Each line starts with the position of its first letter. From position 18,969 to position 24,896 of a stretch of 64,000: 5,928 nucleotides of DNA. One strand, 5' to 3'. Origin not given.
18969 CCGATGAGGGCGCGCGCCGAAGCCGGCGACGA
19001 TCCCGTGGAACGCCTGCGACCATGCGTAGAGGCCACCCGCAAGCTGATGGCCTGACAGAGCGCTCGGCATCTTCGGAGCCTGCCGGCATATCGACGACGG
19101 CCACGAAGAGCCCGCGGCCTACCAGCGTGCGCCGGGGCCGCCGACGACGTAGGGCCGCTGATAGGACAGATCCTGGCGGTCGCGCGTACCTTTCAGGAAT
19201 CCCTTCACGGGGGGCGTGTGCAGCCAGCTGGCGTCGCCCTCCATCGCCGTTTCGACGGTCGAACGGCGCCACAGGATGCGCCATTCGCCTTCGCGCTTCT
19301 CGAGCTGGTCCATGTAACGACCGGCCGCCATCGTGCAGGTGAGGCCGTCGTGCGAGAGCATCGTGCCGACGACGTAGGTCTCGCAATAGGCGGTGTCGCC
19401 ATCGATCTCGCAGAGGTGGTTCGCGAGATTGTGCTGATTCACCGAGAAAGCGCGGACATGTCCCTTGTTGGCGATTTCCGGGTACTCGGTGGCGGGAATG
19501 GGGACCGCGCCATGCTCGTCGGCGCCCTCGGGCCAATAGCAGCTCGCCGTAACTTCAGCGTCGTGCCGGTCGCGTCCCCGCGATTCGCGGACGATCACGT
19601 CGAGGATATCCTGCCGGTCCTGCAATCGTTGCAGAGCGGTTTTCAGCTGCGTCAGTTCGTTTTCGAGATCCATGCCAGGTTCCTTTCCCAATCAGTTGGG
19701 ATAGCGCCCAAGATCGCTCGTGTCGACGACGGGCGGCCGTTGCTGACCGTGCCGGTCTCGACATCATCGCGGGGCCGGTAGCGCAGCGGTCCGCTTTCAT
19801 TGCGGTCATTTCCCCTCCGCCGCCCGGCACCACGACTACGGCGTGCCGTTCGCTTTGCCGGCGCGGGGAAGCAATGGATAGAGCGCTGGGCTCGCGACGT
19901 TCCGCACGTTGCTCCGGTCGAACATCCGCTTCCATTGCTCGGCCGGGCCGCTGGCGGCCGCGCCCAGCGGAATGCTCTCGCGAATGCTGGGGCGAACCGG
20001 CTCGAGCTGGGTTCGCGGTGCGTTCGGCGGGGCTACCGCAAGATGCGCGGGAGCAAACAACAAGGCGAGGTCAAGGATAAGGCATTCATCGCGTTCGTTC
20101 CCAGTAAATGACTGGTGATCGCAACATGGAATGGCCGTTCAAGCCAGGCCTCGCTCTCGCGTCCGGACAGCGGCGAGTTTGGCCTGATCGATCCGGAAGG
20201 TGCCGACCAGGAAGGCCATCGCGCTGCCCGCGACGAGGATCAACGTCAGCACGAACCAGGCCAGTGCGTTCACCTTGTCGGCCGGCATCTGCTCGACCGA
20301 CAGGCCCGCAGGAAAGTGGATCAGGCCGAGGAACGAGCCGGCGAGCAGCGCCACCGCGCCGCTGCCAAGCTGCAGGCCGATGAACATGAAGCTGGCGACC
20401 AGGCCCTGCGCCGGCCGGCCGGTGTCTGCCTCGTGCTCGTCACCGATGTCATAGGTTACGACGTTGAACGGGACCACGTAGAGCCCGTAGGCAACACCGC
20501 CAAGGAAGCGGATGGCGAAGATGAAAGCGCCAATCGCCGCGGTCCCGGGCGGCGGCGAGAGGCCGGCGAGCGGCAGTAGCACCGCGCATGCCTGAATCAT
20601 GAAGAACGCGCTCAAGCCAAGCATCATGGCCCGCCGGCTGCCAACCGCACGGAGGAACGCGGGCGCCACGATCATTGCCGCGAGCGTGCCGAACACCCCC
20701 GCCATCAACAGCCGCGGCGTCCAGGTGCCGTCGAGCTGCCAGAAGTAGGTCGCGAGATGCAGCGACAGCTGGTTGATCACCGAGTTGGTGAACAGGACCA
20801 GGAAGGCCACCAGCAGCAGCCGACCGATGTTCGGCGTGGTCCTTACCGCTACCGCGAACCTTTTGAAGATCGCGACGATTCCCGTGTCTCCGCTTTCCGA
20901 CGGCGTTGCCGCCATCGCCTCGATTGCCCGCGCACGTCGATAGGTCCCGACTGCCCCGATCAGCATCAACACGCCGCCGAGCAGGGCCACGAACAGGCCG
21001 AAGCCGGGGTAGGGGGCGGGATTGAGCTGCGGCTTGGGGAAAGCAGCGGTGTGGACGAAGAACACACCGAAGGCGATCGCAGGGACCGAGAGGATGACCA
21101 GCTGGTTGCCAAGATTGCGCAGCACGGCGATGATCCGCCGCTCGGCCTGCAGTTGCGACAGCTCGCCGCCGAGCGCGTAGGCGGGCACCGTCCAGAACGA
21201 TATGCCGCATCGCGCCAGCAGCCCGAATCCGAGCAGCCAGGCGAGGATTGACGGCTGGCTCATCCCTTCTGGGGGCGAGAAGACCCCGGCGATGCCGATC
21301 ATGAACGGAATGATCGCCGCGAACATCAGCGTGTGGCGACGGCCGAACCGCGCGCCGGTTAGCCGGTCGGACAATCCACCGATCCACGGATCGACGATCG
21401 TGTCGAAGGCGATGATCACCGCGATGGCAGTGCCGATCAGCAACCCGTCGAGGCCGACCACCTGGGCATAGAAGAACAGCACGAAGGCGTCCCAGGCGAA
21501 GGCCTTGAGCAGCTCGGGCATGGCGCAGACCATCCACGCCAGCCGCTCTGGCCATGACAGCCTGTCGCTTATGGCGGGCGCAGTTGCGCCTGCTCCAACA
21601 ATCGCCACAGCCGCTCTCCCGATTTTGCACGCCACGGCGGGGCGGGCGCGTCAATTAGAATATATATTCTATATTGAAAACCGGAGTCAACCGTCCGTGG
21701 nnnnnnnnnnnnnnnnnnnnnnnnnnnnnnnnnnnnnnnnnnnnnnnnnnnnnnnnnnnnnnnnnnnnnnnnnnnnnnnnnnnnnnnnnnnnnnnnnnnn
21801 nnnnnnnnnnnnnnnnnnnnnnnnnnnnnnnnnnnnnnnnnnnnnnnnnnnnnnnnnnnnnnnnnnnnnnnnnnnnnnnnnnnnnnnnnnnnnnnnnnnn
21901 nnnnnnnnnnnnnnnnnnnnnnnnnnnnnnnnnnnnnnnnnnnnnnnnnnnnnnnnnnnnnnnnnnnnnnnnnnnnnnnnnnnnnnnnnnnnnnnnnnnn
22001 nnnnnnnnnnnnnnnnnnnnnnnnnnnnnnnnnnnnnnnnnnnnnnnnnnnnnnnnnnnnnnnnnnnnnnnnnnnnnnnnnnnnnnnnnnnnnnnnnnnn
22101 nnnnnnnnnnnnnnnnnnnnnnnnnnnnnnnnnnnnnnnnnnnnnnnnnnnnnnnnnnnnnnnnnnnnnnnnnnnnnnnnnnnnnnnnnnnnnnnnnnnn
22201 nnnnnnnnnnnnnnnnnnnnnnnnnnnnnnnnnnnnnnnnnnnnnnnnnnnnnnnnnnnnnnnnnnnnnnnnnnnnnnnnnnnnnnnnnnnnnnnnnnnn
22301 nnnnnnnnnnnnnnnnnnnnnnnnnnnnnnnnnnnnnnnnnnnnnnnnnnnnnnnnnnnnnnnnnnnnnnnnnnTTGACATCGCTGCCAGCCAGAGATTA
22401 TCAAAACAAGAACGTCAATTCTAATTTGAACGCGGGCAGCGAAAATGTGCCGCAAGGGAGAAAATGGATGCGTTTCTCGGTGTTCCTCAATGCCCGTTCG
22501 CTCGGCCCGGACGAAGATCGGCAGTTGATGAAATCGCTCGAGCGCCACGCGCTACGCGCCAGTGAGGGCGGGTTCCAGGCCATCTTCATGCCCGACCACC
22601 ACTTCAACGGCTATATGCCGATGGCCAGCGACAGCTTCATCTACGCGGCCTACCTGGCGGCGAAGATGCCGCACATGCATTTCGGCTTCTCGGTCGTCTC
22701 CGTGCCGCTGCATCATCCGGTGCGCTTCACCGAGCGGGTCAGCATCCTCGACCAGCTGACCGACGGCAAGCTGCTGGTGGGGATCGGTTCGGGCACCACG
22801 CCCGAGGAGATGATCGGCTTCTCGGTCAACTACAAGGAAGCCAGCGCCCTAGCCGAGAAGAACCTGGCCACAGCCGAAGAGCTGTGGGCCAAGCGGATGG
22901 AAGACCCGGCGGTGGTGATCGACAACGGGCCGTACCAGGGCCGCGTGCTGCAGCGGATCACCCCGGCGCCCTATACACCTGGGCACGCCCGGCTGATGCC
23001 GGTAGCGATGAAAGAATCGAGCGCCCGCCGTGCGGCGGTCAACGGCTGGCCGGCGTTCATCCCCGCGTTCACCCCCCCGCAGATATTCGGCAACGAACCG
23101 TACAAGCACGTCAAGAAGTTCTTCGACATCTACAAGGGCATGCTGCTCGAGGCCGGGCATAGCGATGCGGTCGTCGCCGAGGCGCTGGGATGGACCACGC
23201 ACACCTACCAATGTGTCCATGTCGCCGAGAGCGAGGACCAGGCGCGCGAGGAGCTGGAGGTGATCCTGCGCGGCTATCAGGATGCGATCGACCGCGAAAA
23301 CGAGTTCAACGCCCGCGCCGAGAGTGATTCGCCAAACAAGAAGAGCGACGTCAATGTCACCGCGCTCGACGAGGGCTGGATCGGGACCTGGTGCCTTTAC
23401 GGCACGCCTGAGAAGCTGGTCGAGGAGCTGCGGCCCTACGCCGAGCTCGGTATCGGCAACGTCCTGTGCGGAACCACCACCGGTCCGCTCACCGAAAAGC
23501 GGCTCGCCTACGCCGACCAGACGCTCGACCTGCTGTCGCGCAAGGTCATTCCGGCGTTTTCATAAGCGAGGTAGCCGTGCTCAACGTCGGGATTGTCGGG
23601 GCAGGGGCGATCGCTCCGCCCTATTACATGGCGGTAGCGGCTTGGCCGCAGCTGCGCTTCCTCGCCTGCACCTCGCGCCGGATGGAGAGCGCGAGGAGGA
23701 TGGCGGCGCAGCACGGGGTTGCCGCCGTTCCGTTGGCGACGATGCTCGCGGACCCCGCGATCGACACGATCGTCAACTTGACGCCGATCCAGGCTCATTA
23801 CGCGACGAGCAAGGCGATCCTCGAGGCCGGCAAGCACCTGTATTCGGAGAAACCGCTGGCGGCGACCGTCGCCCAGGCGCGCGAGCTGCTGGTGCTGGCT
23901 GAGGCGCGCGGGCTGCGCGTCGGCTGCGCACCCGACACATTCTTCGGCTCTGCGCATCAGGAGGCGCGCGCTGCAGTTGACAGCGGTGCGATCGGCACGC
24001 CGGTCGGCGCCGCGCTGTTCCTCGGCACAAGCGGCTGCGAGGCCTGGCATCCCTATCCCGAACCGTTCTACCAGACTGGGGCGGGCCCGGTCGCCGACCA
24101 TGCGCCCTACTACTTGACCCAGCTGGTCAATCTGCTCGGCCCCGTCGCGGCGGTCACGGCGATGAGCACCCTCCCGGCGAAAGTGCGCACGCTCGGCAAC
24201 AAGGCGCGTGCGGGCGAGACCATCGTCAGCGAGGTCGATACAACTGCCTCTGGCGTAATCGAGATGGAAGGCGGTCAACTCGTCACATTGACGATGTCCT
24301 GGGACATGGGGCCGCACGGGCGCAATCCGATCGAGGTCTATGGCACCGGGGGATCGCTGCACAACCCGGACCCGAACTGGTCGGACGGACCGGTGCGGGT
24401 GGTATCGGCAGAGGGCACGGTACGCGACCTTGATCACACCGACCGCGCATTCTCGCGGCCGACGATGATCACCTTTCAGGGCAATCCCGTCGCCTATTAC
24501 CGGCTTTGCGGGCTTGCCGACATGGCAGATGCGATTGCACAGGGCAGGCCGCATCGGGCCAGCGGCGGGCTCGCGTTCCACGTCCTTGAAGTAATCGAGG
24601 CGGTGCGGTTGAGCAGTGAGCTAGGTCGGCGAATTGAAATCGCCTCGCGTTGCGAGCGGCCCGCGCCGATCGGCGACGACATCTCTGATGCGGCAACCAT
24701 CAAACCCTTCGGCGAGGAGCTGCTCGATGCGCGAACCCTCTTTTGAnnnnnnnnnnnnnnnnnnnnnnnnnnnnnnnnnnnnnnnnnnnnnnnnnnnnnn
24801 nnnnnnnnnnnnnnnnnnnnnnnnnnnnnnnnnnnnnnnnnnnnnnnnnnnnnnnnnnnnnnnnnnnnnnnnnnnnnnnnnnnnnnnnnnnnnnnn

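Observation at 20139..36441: Apparently co-regulated C-glycoside / 3-keto-glycoside uptake and cleavage system in a sphingomonad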

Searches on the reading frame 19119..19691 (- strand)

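Call 4: search_protein_families(library=pfam, proteins=[window:19119-19691:-])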
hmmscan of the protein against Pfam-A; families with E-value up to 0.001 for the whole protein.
window:19119-19691:- (190 aa): 1 family
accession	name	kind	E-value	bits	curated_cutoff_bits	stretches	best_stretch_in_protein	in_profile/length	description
PF13577.12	SnoaL_4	-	6.3e-16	59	24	1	21-142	1-125/126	SnoaL-like domain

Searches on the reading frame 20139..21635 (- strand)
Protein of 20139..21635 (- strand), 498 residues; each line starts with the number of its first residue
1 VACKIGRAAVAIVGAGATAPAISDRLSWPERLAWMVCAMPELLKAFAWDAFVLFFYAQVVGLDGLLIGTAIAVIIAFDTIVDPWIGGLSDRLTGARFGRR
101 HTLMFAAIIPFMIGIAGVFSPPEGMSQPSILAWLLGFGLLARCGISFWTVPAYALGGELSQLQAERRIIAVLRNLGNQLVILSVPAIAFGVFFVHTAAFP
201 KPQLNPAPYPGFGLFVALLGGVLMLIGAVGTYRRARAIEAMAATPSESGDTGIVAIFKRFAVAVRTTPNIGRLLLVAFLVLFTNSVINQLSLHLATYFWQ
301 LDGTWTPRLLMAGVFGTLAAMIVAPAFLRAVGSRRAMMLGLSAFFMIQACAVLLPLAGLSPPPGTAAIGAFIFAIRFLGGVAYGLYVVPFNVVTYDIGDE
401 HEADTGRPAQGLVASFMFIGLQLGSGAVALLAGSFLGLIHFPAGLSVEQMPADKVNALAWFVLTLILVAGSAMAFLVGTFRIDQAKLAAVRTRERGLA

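Call 3: search_protein_families(library=pfam, proteins=[window:20139-21635:-])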
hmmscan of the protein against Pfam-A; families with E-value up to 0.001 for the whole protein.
window:20139-21635:- (498 aa): 1 family
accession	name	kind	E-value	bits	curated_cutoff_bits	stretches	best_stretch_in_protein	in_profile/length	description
PF13347.12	MFS_2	-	2e-40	139.1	27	1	43-483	11-426/427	MFS/sugar transport protein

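Call 54: search_protein_families(library=ncbifam, proteins=[window:20139-21635:-], max_evalue=0.00001)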
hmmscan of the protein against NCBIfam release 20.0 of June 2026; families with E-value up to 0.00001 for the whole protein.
window:20139-21635:- (498 aa): 5 families
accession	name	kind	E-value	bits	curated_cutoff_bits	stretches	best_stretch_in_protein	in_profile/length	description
TIGR00792.1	gph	subfamily_domain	5.6e-19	68.1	231.35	1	50-489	20-429/437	glycoside-pentoside-hexuronide (GPH):cation symporter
NF007237.0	PRK09669.1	subfamily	2.4e-12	46.3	610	1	46-491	23-439/461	putative symporter YagG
NF007353.0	PRK09848.1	equivalog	2.6e-08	33.1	528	1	45-342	23-302/457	glucuronide transporter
NF008526.0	PRK11462.1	equivalog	3.6e-07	29.3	836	1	51-165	31-143/460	glycoside-pentoside-hexuronide family transporter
NF007749.0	PRK10429.1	equivalog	8.3e-07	28.2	456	1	49-443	26-398/473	melibiose:sodium transporter MelB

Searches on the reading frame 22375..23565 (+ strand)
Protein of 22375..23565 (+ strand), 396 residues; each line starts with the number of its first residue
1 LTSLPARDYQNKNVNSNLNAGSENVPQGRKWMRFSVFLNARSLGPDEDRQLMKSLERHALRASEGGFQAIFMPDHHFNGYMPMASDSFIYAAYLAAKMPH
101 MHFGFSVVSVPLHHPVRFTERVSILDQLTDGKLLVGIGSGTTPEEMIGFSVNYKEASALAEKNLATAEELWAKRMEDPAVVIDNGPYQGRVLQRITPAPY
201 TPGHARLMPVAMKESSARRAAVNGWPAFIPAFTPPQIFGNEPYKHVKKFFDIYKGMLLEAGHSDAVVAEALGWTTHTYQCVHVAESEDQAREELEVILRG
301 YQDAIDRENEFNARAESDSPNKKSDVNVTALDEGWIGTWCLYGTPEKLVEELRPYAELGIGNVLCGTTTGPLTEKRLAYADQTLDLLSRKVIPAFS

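Call 3: search_protein_families(library=pfam, proteins=[window:22375-23565:+])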
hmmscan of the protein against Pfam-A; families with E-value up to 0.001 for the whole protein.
window:22375-23565:+ (396 aa): 1 family
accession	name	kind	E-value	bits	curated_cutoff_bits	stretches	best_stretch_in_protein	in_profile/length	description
PF00296.26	Bac_luciferase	-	1.4e-30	107.1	27.9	1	32-360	1-312/314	Luciferase-like monooxygenase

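Call 39: search_solved_structures(query=window:22468-23565:+, max_evalue=0.001)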
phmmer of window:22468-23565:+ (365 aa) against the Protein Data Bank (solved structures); distinct sequences matched with E-value up to 0.001: 15.
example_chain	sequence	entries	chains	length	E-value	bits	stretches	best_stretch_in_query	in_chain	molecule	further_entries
8cbb_A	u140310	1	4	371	7.5e-23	84.6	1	2-277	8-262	Alkanal monooxygenase alpha chain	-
8k74_A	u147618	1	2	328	1.1e-14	57.7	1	26-140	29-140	Alkanal monooxygenase alpha chain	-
1brl_A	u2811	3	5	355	6.4e-13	51.9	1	17-199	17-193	BACTERIAL LUCIFERASE | Alkanal monooxygenase alpha chain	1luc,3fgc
7bip_A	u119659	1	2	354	8.4e-12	48.3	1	21-225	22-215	Luciferase-like monooxygenase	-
6ket_A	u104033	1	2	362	8.6e-12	48.2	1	28-141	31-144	PuwE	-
6fri_A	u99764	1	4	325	8.7e-09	38.3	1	6-116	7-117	Alkanal monooxygenase beta chain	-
8qpl_A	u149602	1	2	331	4.3e-08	36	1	300-363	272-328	5,10-methylenetetrahydromethanopterin reductase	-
8qq8_A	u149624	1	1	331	4.3e-08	36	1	300-363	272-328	5,10-methylenetetrahydromethanopterin reductase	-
8qpm_A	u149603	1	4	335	4.5e-08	36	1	300-363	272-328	5,10-methylenetetrahydromethanopterin reductase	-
2b81_A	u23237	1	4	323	1.1e-07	34.7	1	51-143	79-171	Luciferase-like monooxygenase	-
1ezw_A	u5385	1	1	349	5.8e-07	32.4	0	246-351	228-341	COENZYME F420-DEPENDENT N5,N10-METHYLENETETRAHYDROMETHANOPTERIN REDUCTASE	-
6lr1_A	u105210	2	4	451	6.4e-05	25.6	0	60-153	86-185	Hexachlorobenzene oxidative dehalogenase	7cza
1f07_A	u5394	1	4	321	0.00057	22.5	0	297-347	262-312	COENZYME F420-DEPENDENT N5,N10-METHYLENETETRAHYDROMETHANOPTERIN REDUCTASE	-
5lxe_A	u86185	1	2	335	0.0007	22.2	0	3-141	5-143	F420-dependent glucose-6-phosphate dehydrogenase 1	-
2i7g_A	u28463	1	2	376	0.00081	22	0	11-228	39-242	Monooxygenase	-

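Call 54: search_protein_families(library=ncbifam, proteins=[window:22468-23565:+], max_evalue=0.00001)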
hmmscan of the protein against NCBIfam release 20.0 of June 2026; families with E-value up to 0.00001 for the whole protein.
window:22468-23565:+ (365 aa): 14 families
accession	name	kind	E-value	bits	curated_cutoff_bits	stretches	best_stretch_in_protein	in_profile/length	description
TIGR04020.1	seco_metab_LLM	subfamily_domain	1.7e-23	83.3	244.45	1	22-334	19-319/341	MupA/Atu3671 family FMN-dependent luciferase-like monooxygenase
TIGR04027.1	LLM_KPN_01858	hypoth_equivalog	1.3e-17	63.7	412.9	1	27-143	25-141/326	putative FMN-dependent luciferase-like monooxygenase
NF052254.1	luciferase_Alph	exception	1.4e-15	57.4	600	1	14-268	14-247/354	luciferase subunit alpha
TIGR03571.1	lucif_BA3436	subfamily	1e-13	51.2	303.9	1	22-145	31-158/304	TIGR03571 family LLM class oxidoreductase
TIGR03619.1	F420_Rv2161c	subfamily_domain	6e-13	49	166.9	1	30-241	6-217/247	TIGR03619 family F420-dependent LLM class oxidoreductase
TIGR03560.1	F420_Rv1855c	subfamily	1e-11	45.1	231.4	1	17-128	8-124/227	TIGR03560 family F420-dependent LLM class oxidoreductase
NF002619.0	PRK02271.1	equivalog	5.1e-11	42.4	276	0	21-141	13-126/329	5,10-methylenetetrahydromethanopterin reductase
TIGR04036.1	LLM_CE1758_fam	subfamily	6.1e-11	41.7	479.1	1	17-246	23-239/355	CE1758 family FMN-dependent luciferase-like monooxygenase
TIGR03621.1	F420_MSMEG_2516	subfamily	3.6e-10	39.4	213.15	1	20-128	12-114/295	TIGR03621 family F420-dependent LLM class oxidoreductase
TIGR03858.1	LLM_2I7G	subfamily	1.2e-08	34.4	462.25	1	17-362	21-334/337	Atu2307/SP_0267 family LLM class monooxygenase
NF052255.1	luciferase_Beta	exception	1.9e-08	33.8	500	1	7-123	8-124/325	luciferase subunit beta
TIGR03564.1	F420_MSMEG_4879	subfamily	1.4e-07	31.5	234.25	1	27-134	4-104/265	TIGR03564 family F420-dependent LLM class oxidoreductase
TIGR03555.1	F420_mer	equivalog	8.7e-07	28.6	348.7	0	297-346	267-316/325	5,10-methylenetetrahydromethanopterin reductase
TIGR03885.1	flavin_revert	hypoth_equivalog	1.4e-06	27.8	398.7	1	24-116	15-108/315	TIGR03885 family FMN-dependent LLM class oxidoreductase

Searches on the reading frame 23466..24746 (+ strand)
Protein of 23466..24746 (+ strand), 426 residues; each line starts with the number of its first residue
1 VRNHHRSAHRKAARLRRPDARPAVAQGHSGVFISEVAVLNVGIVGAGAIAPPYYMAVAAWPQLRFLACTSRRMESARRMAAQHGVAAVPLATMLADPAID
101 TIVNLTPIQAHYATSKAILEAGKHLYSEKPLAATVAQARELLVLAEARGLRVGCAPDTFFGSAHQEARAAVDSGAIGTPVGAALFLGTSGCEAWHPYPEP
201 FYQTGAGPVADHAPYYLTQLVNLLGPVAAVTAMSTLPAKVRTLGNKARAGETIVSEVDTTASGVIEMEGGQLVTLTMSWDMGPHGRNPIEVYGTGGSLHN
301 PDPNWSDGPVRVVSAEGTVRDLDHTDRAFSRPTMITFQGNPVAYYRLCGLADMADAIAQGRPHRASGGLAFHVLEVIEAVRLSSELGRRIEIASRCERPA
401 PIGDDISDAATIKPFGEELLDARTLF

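Call 3: search_protein_families(library=pfam, proteins=[window:23466-24746:+])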
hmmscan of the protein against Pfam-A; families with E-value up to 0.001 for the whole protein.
window:23466-24746:+ (426 aa): 3 families
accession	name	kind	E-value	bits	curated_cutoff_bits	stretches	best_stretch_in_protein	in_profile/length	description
PF01408.29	GFO_IDH_MocA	-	1.7e-18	67.9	24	1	39-153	1-117/120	Oxidoreductase family, NAD-binding Rossmann fold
PF22725.1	GFO_IDH_MocA_C3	-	5e-18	65.7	27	1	164-298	1-123/124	GFO/IDH/MocA C-terminal domain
PF02894.22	GFO_IDH_MocA_C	-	1.6e-09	38.4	22.9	1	202-392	36-218/218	Oxidoreductase family, C-terminal alpha/beta domain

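Call 37: search_solved_structures(query=window:23577-24746:+, max_evalue=0.00001)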
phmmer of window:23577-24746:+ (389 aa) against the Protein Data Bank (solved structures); distinct sequences matched with E-value up to 0.00001: 45.
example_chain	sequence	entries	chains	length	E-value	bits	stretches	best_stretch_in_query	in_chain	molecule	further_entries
3evn_A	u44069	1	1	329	1.9e-15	60.1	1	3-189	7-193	Oxidoreductase, Gfo/Idh/MocA family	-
9m3d_B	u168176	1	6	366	9.8e-14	54.4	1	2-353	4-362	DgpA1 from W974-1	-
4fb5_A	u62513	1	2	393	1.5e-13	53.8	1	24-262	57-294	Probable oxidoreductase protein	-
2glx_A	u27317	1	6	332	3.8e-13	52.5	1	5-150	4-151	1,5-anhydro-D-fructose reductase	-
6jw6_A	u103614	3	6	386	2.5e-12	49.8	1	3-328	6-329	Dehydrogenase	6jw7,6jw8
7cgq_A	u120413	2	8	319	4.9e-12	48.8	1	2-186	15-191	L-arabinose 1-dehydrogenase (NAD(P)(+))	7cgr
6jnk_A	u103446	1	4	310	5.3e-12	48.7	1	2-186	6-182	L-arabinose 1-dehydrogenase (NAD(P)(+))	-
6jnj_A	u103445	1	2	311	5.3e-12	48.7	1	2-185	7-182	L-arabinose 1-dehydrogenase (NAD(P)(+))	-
3f4l_A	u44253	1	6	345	6.5e-12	48.4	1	52-144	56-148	Putative oxidoreductase yhhX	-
4koa_A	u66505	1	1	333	7.1e-12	48.3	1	1-149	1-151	1,5-anhydro-D-fructose reductase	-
3e9m_A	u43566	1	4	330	1.5e-11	47.2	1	3-147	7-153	Oxidoreductase, Gfo/Idh/MocA family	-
9azo_A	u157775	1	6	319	2e-11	46.8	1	3-138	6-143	PmdC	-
4gqa_A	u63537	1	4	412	2.2e-11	46.7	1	2-205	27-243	NAD binding Oxidoreductase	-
3oqb_A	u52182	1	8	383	9.7e-11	44.6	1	40-248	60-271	Oxidoreductase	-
9m37_A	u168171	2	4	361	1.3e-10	44.2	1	1-198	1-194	P581a DgpA2 and isoorientin complex structure | Gfo/Idh/MocA family protein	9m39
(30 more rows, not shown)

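Call 54: search_protein_families(library=ncbifam, proteins=[window:23577-24746:+], max_evalue=0.00001)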
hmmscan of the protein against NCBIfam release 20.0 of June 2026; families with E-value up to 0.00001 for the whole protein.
window:23577-24746:+ (389 aa): 7 families
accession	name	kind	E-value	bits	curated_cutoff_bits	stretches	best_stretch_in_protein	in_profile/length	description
TIGR04380.1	myo_inos_iolG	equivalog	2.2e-18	66.2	355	1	1-142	1-145/330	inositol 2-dehydrogenase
NF008607.0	PRK11579.1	subfamily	7.3e-15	54.8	330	1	2-194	5-196/346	oxidoreductase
NF007574.0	PRK10206.1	equivalog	8.5e-13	48.1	352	1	45-143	49-147/345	oxidoreductase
NF052479.1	LevoglcsnDh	equivalog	7.9e-12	44.5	650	1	2-261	4-287/386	levoglucosan dehydrogenase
NF040723.1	UDP-GlcNAcDh_Arch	equivalog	1.7e-08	34.3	450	1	2-143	1-142/302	UDP-N-acetylglucosamine 3-dehydrogenase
NF041392.1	XylDh_Gfo6_Halo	equivalog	2e-07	30.1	350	1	45-144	66-165/350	D-xylose 1-dehydrogenase Gfo6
NF052679.1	InsChiInosDhIolG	equivalog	1.2e-06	27.8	540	1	2-143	3-149/343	bifunctional inositol 2-dehydrogenase/D-chiro-inositol 1-dehydrogenase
